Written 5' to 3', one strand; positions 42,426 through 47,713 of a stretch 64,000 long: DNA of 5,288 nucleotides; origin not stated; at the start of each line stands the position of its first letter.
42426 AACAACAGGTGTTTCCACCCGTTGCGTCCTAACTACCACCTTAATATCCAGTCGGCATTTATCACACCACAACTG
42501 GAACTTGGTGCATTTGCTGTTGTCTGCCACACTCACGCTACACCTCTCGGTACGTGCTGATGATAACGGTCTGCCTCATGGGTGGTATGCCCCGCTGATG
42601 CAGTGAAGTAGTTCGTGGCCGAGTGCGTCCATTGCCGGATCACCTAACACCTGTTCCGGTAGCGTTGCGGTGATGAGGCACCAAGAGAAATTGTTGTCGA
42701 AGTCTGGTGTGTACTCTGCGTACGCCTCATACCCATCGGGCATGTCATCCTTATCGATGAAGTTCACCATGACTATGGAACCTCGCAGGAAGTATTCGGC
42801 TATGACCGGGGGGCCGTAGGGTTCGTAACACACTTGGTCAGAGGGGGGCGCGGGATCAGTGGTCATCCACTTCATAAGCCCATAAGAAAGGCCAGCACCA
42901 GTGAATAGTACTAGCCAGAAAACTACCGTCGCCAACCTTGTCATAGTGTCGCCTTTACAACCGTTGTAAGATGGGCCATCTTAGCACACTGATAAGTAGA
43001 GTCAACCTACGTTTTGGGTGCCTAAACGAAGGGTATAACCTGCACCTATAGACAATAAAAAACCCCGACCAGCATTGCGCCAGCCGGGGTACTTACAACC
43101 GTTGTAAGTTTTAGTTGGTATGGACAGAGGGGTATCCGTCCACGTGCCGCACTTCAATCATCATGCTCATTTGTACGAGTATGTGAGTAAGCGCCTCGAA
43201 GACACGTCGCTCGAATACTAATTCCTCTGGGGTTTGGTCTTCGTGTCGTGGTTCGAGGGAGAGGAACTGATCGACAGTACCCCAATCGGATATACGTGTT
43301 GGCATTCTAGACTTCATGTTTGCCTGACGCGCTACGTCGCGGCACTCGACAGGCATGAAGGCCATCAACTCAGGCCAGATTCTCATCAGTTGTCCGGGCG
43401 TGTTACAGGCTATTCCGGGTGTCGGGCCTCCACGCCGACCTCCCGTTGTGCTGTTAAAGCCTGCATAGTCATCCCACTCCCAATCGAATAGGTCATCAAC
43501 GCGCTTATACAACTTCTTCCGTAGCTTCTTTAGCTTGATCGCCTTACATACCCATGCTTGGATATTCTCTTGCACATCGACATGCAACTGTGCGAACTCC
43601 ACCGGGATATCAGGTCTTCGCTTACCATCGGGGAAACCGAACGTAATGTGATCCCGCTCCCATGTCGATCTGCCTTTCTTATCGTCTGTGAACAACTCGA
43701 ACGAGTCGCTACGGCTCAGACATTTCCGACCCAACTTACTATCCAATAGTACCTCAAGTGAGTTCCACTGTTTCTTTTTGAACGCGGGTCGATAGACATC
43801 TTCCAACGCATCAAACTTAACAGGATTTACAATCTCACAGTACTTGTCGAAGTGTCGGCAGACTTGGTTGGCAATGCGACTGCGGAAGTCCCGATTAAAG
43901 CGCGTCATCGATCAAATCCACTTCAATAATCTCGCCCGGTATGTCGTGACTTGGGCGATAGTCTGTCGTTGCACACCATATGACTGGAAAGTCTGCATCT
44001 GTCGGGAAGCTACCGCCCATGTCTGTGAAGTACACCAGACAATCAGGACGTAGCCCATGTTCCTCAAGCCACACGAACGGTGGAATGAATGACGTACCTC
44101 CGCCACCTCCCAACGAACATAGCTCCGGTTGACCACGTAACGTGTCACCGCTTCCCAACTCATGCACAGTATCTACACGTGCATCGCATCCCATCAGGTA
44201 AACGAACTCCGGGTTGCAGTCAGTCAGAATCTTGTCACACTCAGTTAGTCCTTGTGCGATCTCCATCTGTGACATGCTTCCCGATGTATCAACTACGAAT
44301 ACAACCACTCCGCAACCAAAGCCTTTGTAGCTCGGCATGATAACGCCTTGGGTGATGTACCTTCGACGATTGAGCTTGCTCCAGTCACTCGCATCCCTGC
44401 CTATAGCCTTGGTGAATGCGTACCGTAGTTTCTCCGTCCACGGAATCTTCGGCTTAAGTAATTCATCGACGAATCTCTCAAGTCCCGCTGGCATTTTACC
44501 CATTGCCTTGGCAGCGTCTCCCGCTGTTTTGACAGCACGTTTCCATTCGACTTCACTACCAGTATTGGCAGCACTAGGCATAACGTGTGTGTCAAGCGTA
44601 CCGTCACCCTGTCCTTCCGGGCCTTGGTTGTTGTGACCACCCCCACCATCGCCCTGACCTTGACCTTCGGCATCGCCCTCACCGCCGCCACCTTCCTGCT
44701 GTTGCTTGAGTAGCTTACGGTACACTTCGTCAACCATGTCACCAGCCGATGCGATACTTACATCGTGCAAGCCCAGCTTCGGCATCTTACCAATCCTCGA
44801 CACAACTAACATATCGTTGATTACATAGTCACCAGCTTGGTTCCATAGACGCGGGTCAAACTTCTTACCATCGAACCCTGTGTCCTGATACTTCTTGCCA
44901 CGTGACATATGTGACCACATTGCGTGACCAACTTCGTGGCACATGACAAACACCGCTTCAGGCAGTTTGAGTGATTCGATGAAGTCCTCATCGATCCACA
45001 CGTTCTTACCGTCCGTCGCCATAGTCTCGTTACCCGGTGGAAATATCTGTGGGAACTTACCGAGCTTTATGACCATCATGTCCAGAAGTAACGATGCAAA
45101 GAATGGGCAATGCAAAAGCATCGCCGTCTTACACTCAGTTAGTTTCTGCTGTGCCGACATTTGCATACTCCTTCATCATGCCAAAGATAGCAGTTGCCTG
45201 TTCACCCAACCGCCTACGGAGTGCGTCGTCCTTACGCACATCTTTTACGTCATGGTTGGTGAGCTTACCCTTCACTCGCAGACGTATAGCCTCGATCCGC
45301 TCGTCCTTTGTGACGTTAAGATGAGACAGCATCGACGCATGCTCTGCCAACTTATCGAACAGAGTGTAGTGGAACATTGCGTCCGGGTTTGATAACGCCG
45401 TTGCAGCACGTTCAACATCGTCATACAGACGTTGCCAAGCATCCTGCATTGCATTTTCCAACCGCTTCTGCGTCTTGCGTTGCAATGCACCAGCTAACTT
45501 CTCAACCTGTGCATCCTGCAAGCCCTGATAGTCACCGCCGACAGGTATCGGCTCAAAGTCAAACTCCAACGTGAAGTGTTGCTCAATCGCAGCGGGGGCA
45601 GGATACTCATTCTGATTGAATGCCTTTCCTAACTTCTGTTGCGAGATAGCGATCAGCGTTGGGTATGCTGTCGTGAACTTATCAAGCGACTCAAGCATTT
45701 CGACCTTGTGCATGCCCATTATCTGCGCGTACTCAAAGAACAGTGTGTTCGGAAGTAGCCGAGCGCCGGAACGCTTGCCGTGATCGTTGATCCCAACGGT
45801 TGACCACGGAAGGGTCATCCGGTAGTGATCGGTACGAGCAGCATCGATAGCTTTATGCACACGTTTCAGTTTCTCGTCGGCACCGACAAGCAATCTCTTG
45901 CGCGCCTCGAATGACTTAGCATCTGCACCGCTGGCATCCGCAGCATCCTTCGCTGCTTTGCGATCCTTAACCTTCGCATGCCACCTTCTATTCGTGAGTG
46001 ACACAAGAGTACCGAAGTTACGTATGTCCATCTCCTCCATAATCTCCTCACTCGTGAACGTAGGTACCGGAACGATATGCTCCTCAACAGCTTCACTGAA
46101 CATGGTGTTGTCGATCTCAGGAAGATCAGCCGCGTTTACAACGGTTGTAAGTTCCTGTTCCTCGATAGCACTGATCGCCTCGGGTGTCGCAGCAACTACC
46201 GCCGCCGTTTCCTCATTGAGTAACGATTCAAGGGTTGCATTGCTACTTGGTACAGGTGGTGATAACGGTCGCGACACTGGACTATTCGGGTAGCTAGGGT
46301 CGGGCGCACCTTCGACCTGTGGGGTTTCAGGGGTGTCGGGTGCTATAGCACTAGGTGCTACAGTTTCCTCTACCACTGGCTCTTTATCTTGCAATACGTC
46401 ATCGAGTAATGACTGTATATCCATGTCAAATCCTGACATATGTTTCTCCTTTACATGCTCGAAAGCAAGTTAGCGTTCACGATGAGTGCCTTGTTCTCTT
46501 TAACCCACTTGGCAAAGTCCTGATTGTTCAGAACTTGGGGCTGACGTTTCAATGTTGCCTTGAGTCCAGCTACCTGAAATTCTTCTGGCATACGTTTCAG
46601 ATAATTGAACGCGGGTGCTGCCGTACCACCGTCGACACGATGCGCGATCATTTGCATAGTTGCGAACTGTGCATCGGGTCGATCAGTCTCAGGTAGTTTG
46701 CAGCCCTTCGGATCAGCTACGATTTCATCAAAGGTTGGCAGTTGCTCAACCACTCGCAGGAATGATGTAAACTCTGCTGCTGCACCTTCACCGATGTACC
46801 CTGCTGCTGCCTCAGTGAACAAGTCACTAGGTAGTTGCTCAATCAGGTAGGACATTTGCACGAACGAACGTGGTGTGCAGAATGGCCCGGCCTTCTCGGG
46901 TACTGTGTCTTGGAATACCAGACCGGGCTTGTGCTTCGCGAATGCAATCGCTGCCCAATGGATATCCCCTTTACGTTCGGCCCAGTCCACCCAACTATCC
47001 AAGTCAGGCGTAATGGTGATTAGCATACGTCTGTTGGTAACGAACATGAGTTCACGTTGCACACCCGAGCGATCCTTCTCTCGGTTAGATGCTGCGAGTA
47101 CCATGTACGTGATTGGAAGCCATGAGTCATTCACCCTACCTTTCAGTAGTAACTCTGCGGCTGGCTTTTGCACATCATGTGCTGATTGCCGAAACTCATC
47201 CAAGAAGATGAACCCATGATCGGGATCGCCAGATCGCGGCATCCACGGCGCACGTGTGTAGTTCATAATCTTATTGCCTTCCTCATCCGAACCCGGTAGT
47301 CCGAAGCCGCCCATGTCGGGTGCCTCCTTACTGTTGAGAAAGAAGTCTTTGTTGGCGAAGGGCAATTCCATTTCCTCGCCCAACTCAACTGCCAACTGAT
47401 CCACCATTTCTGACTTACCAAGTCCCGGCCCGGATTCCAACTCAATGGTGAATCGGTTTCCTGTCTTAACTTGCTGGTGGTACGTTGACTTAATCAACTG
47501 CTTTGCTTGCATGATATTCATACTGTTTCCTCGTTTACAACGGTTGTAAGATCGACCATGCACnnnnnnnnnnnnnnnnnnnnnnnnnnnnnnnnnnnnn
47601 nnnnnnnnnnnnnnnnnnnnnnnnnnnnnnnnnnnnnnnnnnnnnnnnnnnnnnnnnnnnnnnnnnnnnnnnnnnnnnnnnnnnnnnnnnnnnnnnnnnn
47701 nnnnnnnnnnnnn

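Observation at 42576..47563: MoxR AAA+ ATPase and vWA/metallopeptidase pair embedded with an acidic 434-aa protein, a 265-aa protein and a membrane HExxH protein in the early operon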

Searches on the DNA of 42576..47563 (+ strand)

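Call 5: search_dna_similar(query=window:42576-47563:+, collection=phages, mode=near, max_rows=25)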
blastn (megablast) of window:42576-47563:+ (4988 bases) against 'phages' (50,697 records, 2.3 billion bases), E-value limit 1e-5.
No match.

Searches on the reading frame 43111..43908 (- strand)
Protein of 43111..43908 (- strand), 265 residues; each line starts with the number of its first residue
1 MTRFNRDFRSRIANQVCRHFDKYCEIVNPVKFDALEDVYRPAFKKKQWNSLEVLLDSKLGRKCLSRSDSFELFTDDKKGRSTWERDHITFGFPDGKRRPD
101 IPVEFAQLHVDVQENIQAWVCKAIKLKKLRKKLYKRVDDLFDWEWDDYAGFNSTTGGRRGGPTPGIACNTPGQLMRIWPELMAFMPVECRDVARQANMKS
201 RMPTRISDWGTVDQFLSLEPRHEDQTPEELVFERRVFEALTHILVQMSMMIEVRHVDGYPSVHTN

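Call 3: search_protein_families(library=pfam, proteins=[window:43111-43908:-], max_evalue=0.01)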
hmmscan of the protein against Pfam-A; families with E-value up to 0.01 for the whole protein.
window:43111-43908:- (265 aa): 0 families

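Call 4: search_protein_families(library=phrogs, proteins=[window:43111-43908:-], max_evalue=0.001)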
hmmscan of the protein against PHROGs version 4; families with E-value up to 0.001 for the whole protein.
window:43111-43908:- (265 aa): 0 families

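Call 6: search_protein_families(library=ncbifam, proteins=[window:43111-43908:-], max_evalue=0.01)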
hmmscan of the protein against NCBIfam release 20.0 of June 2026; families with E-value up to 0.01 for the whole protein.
window:43111-43908:- (265 aa): 0 families

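Call 7: search_protein_families(library=padloc, proteins=[window:43111-43908:-], max_evalue=0.01)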
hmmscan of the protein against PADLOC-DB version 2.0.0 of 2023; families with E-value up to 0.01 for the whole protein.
window:43111-43908:- (265 aa): 0 families

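Call 18: search_dna_similar(query=window:43111-43908:-, collection=phages, mode=protein, max_rows=30, max_evalue=0.01)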
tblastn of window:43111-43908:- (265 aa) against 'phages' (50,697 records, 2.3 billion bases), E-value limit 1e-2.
No match.

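Call 39: search_protein_families(library=pfam, proteins=[window:43111-43908:-], max_evalue=10)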
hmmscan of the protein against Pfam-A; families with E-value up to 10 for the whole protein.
window:43111-43908:- (265 aa): 0 families

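Call 63: find_homologous_proteins(query=window:43111-43908:-, max_evalue=0.001)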
Query window:43111-43908:- (265 aa): 30 proteins with E <= 0.001 among 250 candidates.
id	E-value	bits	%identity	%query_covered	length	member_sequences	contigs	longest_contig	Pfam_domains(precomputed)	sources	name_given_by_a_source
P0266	1.3e-174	597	100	95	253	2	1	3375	-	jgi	-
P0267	2.5e-152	524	84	99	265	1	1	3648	-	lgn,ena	-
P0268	1.1e-149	515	78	100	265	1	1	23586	-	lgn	-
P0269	3.3e-144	497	76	100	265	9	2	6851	-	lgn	-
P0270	3.2e-142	491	76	100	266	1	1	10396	-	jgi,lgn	jgi:hypothetical protein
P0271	1.3e-138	479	75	100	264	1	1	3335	-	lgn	-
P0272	6.2e-138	477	76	99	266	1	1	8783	-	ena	-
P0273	1.9e-137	475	72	100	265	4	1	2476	-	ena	-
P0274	1.3e-132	459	73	99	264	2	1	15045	-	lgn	-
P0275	5.2e-128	444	68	100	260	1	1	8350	-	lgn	-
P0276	9.1e-111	388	62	99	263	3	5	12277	-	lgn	-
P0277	1.2e-110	387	61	100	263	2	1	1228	-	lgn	-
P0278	5.1e-92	326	55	99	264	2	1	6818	-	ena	-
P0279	6.1e-90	319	53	99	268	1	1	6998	-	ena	-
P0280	1.0e-88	315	53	99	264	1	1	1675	-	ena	-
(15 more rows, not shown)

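Call 74: predict_structure(alignment_id=A3)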
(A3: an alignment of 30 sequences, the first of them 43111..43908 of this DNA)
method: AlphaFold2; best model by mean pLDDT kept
length: 265 residues; sequences in the alignment: 30
mean_pLDDT: 89.1   pTM: 0.84
mean pLDDT of the five models: 89.1, 89.0, 88.3, 87.5, 86.9
residues with pLDDT >= 90: 180; 70-90: 66; 50-70: 15; < 50: 4
segments of 3 or more residues with pLDDT < 50: 154-157
pLDDT, mean of each block of 10 residues (from residue 1): 82 95 95 94 92 91 91 89 91 91 92 94 96 96 78 52 85 92 90 70 92 96 94 95 94 90 92
secondary structure, 60 per line:
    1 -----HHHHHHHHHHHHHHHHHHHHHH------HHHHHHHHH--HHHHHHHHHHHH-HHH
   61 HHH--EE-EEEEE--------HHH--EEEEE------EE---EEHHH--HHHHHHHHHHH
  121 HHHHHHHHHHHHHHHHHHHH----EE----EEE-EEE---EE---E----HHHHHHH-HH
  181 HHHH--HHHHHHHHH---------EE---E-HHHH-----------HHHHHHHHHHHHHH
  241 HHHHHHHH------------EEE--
elements in order: H6-27 H34-42 H45-56 H58-63 E69-73 E87-91 H110-140 E151-153 E155-157 H171-177 H179-184 H187-195 H212-215 H227-248 E261-263

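Call 90: fold_search(model_id=the predicted structure, library=viral)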
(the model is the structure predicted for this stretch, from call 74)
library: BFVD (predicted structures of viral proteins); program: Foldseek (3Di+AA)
matches with E <= 10: 104; with E <= 0.001: 1
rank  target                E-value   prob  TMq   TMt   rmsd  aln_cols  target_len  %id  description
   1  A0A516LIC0            4.7e-04  1.00  0.40  0.45   8.8       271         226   10  (no name in the UniProt tables at hand)
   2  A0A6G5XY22            2.6e-03  1.00  0.38  0.46  16.3       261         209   16  (no name in the UniProt tables at hand)
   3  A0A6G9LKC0            7.8e-03  1.00  0.40  0.53  14.1       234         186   14  (no name in the UniProt tables at hand)
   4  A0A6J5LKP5            2.1e-02  0.94  0.38  0.43  19.2       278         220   13  Uncharacterized protein [uncultured Caudovirales phage]
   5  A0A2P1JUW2            5.6e-01  0.25  0.28  0.38  10.3       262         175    6  Uncharacterized protein [Xanthomonas phage RiverRider]
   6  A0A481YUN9            5.6e-01  0.14  0.11  0.22  18.7        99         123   10  Uncharacterized protein [Marseillevirus LCMAC102]
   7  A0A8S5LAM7            6.7e-01  0.14  0.25  0.32  13.8       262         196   11  Uncharacterized protein [Podoviridae sp. ctBev14]
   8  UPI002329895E         7.9e-01  0.35  0.34  0.49  10.3       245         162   12  (no name look-up for this kind of identifier)
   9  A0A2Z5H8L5            1.1e+00  0.12  0.28  0.28  11.1       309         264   11  Uncharacterized protein [Pseudomonas phage phCDa]
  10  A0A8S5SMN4            1.2e+00  0.14  0.25  0.35  14.6       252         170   10  Uncharacterized protein [Podoviridae sp. ctIKM86]
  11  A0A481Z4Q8            1.3e+00  0.03  0.14  0.14  20.3       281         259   11  Uncharacterized protein (Fragment) [Pithovirus LCPAC103]
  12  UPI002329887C         1.5e+00  0.07  0.23  0.27  14.1       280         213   12  (no name look-up for this kind of identifier)
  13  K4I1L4                1.6e+00  0.03  0.14  0.19  18.4       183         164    9  Uncharacterized protein [Salmonella phage SSE121]
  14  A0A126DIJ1            1.6e+00  0.02  0.09  0.12  16.6       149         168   13  (no name in the UniProt tables at hand)
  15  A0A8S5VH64            1.7e+00  0.06  0.15  0.16  11.2       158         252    7  Uncharacterized protein [Myoviridae sp. ctkfK18]
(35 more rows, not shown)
